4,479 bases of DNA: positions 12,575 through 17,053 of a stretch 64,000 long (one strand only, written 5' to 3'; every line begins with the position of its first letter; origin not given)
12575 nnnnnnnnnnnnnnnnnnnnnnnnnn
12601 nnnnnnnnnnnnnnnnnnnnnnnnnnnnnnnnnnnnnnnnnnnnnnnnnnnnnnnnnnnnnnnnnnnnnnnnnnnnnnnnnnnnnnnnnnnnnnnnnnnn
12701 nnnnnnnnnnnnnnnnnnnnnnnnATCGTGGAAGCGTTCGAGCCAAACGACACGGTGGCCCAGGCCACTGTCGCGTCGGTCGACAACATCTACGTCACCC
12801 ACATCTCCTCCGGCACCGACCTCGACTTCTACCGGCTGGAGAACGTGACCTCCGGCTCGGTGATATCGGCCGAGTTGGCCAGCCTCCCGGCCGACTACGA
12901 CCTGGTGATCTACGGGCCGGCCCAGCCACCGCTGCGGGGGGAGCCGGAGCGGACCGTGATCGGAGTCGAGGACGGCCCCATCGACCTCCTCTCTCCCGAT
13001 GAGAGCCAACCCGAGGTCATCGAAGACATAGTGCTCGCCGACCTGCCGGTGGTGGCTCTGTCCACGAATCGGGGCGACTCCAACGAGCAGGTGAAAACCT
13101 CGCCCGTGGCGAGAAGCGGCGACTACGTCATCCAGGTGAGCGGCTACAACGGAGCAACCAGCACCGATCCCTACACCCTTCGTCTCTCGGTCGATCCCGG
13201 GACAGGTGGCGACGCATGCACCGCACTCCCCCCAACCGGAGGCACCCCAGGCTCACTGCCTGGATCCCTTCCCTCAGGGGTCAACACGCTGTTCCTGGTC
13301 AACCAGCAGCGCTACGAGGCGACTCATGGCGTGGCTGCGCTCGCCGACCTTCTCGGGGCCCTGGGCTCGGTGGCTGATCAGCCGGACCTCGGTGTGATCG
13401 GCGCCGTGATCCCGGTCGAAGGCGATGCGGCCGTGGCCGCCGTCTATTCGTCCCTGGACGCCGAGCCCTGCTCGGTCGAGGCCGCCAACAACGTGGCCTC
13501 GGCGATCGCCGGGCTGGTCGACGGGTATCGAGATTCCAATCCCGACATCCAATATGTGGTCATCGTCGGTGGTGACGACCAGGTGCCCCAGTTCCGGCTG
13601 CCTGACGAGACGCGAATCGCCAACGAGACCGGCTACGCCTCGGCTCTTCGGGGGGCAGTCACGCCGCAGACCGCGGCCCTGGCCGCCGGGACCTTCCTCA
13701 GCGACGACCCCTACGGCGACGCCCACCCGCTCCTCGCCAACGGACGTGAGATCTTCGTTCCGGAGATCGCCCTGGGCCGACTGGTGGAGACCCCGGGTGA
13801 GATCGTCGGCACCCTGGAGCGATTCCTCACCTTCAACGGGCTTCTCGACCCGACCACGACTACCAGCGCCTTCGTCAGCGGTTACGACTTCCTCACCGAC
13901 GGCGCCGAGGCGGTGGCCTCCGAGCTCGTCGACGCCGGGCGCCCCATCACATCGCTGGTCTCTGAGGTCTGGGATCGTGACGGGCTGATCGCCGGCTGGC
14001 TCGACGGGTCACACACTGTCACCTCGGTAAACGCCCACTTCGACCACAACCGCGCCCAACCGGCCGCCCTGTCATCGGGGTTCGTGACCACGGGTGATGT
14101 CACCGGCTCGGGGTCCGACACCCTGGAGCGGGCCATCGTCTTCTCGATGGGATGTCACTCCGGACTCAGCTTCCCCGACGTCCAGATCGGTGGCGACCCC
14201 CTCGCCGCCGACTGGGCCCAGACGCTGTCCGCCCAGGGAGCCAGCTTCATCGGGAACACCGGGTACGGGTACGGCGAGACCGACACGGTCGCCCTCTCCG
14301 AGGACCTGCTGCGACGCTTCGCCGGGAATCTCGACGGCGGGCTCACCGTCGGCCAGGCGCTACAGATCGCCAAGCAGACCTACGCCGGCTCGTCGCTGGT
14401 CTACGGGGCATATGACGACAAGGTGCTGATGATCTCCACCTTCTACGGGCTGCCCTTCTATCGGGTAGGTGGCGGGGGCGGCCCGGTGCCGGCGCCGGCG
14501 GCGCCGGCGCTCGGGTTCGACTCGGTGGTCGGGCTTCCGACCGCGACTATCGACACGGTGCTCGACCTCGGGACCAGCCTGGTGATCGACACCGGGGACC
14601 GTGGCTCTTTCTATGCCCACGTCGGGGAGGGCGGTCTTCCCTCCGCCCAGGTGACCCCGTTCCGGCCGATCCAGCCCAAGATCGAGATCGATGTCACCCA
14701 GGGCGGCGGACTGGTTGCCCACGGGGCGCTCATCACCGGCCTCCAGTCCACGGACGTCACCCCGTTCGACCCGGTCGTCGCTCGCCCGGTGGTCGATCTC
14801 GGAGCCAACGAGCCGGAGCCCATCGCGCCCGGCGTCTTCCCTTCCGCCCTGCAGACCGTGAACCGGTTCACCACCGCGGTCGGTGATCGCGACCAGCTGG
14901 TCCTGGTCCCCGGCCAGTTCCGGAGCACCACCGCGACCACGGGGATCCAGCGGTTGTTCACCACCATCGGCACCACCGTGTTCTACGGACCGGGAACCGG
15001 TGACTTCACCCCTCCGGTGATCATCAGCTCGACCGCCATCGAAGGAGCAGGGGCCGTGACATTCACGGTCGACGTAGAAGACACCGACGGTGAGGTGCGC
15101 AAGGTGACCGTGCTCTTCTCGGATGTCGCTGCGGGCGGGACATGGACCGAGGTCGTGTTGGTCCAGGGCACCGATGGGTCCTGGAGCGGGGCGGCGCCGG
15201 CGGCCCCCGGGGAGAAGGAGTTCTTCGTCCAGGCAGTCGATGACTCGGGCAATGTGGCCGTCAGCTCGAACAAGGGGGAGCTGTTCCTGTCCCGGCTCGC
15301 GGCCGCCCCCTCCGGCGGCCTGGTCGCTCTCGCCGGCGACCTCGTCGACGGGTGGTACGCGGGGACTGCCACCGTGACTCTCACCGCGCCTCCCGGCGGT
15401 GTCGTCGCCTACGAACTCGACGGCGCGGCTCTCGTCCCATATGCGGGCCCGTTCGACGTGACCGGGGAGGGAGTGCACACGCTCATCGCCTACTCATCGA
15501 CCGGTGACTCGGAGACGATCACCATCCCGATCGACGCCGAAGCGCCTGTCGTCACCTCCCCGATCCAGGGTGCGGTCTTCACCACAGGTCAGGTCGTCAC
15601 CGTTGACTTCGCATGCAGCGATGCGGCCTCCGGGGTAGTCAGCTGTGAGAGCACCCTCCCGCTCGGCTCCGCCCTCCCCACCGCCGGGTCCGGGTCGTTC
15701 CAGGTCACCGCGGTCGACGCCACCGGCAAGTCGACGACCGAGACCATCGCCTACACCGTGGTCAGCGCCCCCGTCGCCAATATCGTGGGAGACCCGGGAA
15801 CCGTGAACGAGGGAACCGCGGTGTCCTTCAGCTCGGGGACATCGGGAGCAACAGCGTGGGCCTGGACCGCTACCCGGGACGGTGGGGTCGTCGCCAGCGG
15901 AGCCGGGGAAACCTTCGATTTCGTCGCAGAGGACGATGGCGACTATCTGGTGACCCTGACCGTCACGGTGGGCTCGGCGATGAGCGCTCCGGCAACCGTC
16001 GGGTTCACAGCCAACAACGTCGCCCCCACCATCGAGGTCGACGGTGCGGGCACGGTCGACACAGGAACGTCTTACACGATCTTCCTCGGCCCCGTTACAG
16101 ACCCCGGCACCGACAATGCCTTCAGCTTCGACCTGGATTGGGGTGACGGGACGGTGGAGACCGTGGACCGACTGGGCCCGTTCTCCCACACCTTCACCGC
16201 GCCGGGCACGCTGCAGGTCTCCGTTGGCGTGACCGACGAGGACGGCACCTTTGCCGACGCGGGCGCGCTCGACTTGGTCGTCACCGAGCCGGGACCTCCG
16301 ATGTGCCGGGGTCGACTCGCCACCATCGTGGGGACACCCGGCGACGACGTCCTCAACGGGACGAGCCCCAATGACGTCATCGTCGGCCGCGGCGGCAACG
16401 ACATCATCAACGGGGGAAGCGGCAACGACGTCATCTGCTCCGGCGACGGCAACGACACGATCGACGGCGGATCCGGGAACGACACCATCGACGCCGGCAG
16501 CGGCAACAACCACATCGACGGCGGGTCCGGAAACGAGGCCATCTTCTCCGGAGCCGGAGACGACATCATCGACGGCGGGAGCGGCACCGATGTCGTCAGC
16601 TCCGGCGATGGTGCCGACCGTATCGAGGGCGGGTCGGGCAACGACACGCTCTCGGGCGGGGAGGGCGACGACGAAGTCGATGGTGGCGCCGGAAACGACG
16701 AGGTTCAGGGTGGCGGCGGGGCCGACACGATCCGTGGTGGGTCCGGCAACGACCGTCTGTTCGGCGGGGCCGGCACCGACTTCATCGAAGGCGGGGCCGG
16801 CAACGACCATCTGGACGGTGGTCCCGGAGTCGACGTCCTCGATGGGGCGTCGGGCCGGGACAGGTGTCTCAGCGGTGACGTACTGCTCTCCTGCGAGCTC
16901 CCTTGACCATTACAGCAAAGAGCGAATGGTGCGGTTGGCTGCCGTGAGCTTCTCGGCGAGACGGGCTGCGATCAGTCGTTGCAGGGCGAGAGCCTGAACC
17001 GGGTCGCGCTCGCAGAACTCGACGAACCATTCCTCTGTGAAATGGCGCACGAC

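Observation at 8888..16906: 2672-aa secreted mosaic protein combining beta-helix adhesin modules, a gingipain-like domain and RTX repeats behind a Sec-type signal peptide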

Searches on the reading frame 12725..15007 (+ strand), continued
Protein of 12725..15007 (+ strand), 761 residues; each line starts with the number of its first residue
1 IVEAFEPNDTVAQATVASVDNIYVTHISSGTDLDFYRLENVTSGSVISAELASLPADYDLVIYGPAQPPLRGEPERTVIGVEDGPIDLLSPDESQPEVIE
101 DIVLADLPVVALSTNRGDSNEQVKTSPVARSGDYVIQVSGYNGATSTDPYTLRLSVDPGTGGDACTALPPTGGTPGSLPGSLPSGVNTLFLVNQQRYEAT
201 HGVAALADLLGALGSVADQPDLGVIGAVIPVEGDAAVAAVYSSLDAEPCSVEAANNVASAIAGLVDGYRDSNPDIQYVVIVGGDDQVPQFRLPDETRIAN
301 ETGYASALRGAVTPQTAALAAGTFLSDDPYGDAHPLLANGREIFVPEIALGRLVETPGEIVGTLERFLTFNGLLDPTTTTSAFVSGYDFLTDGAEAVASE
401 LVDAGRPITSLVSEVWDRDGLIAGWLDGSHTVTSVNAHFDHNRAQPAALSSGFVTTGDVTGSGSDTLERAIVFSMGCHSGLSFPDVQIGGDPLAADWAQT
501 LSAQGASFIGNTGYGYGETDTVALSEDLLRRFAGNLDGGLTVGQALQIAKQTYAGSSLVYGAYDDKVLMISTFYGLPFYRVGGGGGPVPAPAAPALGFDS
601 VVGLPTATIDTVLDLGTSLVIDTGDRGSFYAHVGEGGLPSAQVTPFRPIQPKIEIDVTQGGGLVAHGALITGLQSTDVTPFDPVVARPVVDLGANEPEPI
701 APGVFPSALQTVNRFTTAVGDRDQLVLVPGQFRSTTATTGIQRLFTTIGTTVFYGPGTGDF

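Call 69: search_protein_representatives(protein=window:12725-15007:+)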
Query: 761 residues. Proteins with E-value up to 0.001 (for the whole library): 3171; up to 1e-10: 2497; up to 1e-30: 1556. The best 150 are listed.
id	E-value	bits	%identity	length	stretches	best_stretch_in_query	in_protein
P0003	0.0e+00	1389.1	83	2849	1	2-761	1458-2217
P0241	4.2e-229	779.4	55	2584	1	2-760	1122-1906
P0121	2.3e-226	770.4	67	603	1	229-758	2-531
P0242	4.9e-219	746.1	53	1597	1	1-757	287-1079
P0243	2.3e-216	737.3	51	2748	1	2-755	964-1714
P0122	3.0e-209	713.8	56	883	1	107-756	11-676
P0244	3.6e-193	660.6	52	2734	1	2-755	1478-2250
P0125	2.3e-169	581.9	47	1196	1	1-756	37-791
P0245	1.2e-166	573.0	46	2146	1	2-757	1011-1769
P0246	1.7e-164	565.8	47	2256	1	1-756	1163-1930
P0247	1.3e-163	562.9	47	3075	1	2-755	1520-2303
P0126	1.2e-159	549.7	46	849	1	3-761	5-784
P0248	8.0e-158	543.7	44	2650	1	1-761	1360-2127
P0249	1.3e-156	539.7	47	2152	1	1-761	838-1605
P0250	3.1e-154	531.9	44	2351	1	2-761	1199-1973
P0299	6.0e-133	461.5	44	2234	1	4-755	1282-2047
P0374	1.1e-118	414.4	41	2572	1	3-756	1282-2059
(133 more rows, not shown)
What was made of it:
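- Family size: 1556 clusters at E<=1e-30 (call 69).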

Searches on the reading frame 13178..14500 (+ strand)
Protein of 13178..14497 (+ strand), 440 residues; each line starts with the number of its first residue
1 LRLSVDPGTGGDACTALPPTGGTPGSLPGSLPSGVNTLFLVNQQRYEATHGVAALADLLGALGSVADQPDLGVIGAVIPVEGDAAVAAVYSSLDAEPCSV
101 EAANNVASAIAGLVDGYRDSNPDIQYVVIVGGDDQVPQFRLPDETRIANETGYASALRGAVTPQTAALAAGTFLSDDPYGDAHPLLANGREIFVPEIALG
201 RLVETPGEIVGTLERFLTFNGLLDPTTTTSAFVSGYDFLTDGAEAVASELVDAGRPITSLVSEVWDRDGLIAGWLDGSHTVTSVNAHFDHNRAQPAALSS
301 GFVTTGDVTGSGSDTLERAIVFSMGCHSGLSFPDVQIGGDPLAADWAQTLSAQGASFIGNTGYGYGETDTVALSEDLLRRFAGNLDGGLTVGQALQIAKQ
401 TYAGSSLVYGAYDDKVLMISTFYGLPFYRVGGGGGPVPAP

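Call 8: search_protein_families(library=pfam, proteins=[window:13178-14497:+], max_evalue=10)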
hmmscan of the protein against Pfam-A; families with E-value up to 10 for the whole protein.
window:13178-14497:+ (440 aa): 1 family
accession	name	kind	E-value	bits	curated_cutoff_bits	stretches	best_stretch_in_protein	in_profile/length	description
PF01364.23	Peptidase_C25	-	2e-06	27.7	23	2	319-405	264-349/374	Peptidase family C25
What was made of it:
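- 13199..14497 (+): Gingipain-like (C25, clan CD) peptidase domain; His1717 = nt 14036-14038, Cys1756 = nt 14153-14155. PF01364 at 27.7 bits (call 8).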

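Call 59: search_solved_structures(query=A4, max_evalue=10, show_alignments=3)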
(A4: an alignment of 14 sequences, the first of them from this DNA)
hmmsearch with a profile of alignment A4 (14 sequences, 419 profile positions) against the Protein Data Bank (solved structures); distinct sequences matched with E-value up to 10: 0.
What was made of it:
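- Closest known: Gingipain polyproteins RgpA/RgpB/Kgp of Porphyromonas gingivalis. Different: A profile of the domain finds no gingipain in the PDB by sequence (call 59).
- Sequence similarity to active C25 enzymes is weak (calls 8, 59).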

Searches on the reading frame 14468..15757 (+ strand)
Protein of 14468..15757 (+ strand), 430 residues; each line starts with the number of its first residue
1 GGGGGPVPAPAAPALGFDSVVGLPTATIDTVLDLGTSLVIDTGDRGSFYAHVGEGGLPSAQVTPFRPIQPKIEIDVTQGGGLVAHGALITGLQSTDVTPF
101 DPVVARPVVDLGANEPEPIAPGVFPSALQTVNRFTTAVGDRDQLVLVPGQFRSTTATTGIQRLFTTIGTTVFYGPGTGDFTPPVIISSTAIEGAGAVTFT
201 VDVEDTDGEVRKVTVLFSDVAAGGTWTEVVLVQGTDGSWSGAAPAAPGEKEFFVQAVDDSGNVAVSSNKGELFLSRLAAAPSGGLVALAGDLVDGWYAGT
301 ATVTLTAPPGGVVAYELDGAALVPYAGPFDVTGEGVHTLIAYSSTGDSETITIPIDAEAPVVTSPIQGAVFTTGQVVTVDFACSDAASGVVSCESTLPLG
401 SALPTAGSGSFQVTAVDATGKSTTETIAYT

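Call 8: search_protein_families(library=pfam, proteins=[window:14468-15757:+], max_evalue=10)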
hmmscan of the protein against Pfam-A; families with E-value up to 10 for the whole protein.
window:14468-15757:+ (430 aa): 4 families
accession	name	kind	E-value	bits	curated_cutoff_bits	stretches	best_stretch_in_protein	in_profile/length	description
PF17957.7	Big_7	-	0.0017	19.4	24.1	2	362-427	5-68/70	Bacterial Ig domain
PF19077.6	Big_13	-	0.024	15.6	27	1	202-267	32-94/102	Bacterial Ig-like domain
PF24213.1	DUF7434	-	1.4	9.5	27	1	275-303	2-29/40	Family of unknown function (DUF7434)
PF21876.2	STIV_turret_2nd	-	1.5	9.3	27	1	147-212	29-85/106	C381 turret protein 2nd galactose-binding domain-like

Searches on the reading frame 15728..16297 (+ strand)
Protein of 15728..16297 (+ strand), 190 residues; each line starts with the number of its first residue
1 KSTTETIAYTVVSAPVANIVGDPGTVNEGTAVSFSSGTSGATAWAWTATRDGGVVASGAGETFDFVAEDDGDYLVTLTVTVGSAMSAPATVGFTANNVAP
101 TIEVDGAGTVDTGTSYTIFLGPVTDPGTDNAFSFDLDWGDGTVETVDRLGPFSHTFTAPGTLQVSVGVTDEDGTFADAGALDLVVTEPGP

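Call 8: search_protein_families(library=pfam, proteins=[window:15728-16297:+], max_evalue=10)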
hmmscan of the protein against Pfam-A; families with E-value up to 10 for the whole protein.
window:15728-16297:+ (190 aa): 3 families
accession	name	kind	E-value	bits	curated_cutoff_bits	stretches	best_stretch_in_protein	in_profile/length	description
PF18911.6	PKD_4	-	1.7e-13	50.9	27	2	97-174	1-74/85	PKD domain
PF00801.26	PKD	-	1.2e-08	35.2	23.5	2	110-174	11-71/80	PKD domain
PF22352.2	K319L-like_PKD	-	0.014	15.8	27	1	29-91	18-80/84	K319L-like, PKD domain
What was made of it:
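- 15758..16297 (+): Two PKD domains (aa 2291-2470). PKD_4 at 50.9 bits with two stretches; PKD at 35.2 bits (call 8).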

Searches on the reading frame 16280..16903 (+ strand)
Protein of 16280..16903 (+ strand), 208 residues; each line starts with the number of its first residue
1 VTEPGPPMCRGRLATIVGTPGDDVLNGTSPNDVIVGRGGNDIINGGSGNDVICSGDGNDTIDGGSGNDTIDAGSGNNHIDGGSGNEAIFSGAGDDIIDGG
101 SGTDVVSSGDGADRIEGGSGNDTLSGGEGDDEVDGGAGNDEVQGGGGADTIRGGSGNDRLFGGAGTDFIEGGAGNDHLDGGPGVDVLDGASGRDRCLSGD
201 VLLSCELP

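Call 67: search_solved_structures(query=window:16295-16903:+, max_evalue=0.001)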
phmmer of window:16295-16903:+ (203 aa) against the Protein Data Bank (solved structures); distinct sequences matched with E-value up to 0.001: 36.
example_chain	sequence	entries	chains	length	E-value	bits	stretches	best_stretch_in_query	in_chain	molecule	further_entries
7usl_C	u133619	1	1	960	1.1e-47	166.1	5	9-103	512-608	Bifunctional hemolysin-adenylate cyclase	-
7rah_E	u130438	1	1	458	9.8e-33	117.2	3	9-135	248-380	Bifunctional adenylate cyclase toxin/hemolysin CyaA,Bifunctional adenylate cyclase toxin/h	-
6sus_A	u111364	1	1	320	7.3e-16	62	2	74-162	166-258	Bifunctional hemolysin/adenylate cyclase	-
9p6c_A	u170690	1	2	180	1.5e-12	51.2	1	21-117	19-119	Hemolysin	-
2zj7_A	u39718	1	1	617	1.4e-11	48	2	89-162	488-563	Lipase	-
2z8x_A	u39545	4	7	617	1.8e-11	47.6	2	89-162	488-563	Lipase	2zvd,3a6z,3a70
2zj6_A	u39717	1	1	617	1.8e-11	47.6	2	89-162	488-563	Lipase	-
2z8z_A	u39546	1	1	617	2.1e-11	47.4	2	90-162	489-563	Lipase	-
3hbv_P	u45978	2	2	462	3e-09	40.4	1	60-186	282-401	Secreted protease C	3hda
3hbu_P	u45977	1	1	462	3.1e-09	40.4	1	60-186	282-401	Secreted protease C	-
3hb2_P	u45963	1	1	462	3.1e-09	40.4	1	60-186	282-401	Secreted protease C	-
1go7_P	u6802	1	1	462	3.1e-09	40.4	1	60-186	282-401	PROTEASE C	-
1go8_P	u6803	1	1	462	3.1e-09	40.4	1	60-186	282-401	PROTEASE C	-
5cvw_A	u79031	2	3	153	3.2e-09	40.3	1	75-162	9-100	Bifunctional hemolysin/adenylate cyclase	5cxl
1k7i_A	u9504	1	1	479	3.3e-09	40.3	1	60-186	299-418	secreted protease C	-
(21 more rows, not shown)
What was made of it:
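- On RTX proteins (type I secretion substrates): CyaA matches at 1e-47 (call 67).
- Closest known: Giant RTX adhesins and RTX enzymes of Gram-negative bacteria. Same: CyaA matches at E 1e-47 (call 67).
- Checked: The CyaA RTX block matches at E 1e-47 (call 67).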

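Call 72: find_homologous_proteins(query=window:16280-16903:+, max_evalue=1e-10)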
Query window:16280-16903:+ (208 aa): 4545 proteins with E <= 1e-10 among 8000 candidates; the best 120 are listed.
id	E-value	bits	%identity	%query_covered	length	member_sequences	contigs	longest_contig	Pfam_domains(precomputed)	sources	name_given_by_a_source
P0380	4.4e-60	221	38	90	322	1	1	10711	PF00353.26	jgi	jgi:Ca2+-binding RTX toxin-like protein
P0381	8.5e-57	211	48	73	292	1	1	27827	PF00353.26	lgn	-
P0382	2.6e-51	193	46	79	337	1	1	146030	PF00353.26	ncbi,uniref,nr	ncbi:calcium-binding protein [Paludisphaera rhizosphaerae]|uniref:calcium-binding protein n=1 Tax=Pa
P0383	2.3e-48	183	42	96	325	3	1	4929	PF08548.18,PF00353.26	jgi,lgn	jgi:Ca2+-binding RTX toxin-like protein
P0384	2.0e-46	177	40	80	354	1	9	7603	PF00353.26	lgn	-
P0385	1.7e-45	174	46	76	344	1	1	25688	PF08548.18,PF00353.26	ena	-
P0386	1.9e-45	174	50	75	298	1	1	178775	PF00353.26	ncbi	-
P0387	2.0e-43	167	45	87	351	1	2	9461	PF00353.26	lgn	-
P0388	2.3e-43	167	47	83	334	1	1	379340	PF00353.26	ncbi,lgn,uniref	ncbi:calcium-binding protein [Microvirga sp. 2MCAF38]|uniref:calcium-binding protein n=1 Tax=Microvi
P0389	3.6e-43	166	48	81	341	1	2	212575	PF00353.26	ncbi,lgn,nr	ncbi:MAG: hypothetical protein NZM26_04850 [Patescibacteria group bacterium]|nr:hypothetical protein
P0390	6.2e-42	162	48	84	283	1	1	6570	PF00353.26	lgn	-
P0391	7.3e-42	162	52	96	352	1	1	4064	PF00801.27,PF00353.26,PF18911.7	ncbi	-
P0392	1.1e-41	161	57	68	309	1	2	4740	PF17963.8,PF00353.26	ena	-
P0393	7.0e-41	159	44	88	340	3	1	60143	PF00353.26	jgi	jgi:Ca2+-binding RTX toxin-like protein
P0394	6.2e-40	156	50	97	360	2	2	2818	PF00353.26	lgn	-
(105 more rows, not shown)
